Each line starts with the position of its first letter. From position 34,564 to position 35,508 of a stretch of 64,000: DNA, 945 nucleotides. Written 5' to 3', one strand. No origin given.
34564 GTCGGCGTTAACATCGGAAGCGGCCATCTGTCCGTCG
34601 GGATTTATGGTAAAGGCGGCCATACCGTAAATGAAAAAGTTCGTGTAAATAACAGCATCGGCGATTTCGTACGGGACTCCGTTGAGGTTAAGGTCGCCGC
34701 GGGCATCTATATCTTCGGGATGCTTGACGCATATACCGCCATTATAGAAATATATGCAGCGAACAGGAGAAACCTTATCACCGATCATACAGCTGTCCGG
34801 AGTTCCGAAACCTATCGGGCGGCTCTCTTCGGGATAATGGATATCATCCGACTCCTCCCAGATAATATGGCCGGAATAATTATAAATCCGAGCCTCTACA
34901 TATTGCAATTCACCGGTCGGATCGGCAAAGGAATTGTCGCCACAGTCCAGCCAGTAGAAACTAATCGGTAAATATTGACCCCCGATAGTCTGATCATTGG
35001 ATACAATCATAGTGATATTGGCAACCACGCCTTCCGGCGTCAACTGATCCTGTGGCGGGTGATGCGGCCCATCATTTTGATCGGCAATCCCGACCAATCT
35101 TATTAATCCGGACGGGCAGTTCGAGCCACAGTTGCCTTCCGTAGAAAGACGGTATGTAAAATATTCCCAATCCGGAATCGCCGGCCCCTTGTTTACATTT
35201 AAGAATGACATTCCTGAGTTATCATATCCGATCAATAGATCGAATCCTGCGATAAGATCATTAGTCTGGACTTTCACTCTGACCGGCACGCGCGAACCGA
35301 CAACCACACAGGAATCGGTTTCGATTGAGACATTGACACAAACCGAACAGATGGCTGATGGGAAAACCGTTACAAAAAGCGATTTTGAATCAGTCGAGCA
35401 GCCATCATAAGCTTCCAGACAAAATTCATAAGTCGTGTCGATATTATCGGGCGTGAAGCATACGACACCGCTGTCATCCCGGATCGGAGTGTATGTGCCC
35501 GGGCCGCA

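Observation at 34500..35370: Cohesin-like domain and type-I dockerin in the same T9SS-sorted polypeptide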

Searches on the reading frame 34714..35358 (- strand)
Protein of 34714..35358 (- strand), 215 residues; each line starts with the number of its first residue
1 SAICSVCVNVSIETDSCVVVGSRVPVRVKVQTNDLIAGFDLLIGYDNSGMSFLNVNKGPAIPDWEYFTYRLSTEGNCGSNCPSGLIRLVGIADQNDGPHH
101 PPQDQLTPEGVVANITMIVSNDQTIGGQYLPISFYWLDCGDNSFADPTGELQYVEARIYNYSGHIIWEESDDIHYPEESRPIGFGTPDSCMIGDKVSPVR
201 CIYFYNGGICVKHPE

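Call 8: search_protein_families(library=pfam, proteins=[window:34714-35358:-], max_evalue=10)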
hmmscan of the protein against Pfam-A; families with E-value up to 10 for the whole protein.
seq(215 aa): 1 family
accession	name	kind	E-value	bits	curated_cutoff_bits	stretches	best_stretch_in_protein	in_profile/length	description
PF00963.24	Cohesin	-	0.0013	19.4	24.1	1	8-63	1-57/139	Cohesin domain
